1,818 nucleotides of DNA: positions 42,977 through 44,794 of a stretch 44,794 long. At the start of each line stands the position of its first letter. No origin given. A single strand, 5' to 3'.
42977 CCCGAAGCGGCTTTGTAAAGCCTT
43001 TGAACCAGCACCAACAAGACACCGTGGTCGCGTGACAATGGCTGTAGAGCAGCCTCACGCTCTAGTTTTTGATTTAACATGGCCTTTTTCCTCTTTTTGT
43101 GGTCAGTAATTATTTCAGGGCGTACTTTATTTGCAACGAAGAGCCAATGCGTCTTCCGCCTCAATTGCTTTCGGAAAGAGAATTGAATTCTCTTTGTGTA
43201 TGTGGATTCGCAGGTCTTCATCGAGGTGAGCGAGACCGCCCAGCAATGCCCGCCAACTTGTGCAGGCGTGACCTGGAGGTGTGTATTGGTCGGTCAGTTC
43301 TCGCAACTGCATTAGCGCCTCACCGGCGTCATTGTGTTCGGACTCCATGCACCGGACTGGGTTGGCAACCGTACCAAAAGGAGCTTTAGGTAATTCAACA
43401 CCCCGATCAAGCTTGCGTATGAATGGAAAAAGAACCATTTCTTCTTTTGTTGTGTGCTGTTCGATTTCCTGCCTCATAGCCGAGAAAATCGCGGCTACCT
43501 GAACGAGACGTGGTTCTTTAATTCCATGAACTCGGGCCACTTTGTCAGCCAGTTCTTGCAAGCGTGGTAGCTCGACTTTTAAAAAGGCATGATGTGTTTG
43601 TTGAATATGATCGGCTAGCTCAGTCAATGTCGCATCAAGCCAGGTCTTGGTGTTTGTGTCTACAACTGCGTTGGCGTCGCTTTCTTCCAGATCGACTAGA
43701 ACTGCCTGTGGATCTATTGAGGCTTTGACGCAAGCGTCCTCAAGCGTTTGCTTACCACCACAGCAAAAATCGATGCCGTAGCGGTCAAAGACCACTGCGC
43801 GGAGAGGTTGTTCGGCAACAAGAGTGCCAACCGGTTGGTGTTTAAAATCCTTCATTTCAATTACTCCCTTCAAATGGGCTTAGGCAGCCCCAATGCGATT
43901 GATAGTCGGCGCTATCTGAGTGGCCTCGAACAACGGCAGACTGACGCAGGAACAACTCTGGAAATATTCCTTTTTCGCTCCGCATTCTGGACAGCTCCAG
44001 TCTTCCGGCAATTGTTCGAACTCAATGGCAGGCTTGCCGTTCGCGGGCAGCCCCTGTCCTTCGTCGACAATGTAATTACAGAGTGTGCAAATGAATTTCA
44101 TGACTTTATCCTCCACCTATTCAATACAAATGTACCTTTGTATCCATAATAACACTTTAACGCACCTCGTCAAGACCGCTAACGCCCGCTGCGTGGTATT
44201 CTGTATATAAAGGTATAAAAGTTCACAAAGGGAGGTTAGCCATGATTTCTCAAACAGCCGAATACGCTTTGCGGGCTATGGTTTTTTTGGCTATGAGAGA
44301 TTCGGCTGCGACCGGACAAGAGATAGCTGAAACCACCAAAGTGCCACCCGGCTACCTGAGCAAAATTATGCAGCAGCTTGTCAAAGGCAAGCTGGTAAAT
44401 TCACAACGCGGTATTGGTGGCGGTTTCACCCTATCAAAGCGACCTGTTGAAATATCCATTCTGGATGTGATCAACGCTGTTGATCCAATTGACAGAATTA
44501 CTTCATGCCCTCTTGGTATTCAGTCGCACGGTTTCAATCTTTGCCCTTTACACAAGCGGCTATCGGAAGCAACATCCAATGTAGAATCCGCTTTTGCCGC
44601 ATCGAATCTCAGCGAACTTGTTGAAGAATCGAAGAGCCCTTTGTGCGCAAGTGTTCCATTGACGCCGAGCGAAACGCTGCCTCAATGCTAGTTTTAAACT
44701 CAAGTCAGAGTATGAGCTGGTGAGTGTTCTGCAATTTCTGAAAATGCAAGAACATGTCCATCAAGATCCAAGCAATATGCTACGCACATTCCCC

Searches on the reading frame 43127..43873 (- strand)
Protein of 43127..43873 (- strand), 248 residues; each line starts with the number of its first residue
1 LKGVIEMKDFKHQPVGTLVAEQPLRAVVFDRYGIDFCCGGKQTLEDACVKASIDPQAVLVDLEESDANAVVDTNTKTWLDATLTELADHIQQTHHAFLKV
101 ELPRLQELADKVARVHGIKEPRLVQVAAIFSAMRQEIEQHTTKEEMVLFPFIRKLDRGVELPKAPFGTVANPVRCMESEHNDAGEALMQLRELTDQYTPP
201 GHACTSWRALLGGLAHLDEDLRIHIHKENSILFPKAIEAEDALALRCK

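Call 78: search_protein_families(library=pfam, proteins=[window:43127-43873:-], max_evalue=0.01)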
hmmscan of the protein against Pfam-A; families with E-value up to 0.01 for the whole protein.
window:43127-43873:- (248 aa): 2 families
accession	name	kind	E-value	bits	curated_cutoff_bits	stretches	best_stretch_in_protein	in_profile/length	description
PF01814.28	Hemerythrin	-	2.2e-20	73.8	25.3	1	89-236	4-127/127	Hemerythrin HHE cation binding domain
PF04405.19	ScdA_N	-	4.2e-20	71.6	32.5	1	12-64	2-54/56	Domain of Unknown function (DUF542)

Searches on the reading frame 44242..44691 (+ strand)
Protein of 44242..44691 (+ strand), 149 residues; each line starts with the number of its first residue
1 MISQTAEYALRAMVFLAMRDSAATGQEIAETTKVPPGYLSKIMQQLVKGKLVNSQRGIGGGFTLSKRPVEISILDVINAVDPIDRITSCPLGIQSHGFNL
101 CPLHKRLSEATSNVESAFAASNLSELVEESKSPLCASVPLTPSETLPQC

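Call 78: search_protein_families(library=pfam, proteins=[window:44242-44691:+], max_evalue=0.01)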
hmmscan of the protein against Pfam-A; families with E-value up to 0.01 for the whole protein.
window:44242-44691:+ (149 aa): 4 families
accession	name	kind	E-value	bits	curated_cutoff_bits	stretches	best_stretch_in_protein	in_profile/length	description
PF02082.26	Rrf2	-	1.6e-29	103.1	30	1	2-129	1-132/132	Iron-dependent Transcriptional regulator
PF12802.13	MarR_2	-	0.00088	19.8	27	1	10-52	8-50/61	MarR family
PF03444.21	HrcA_DNA-bdg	-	0.0015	18.6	21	1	5-63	5-64/79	Winged helix-turn-helix transcription repressor, HrcA DNA-binding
PF24270.1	HTH_Cmi2_C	-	0.003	18.3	27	0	3-55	69-121/125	Cmi2, C-terminal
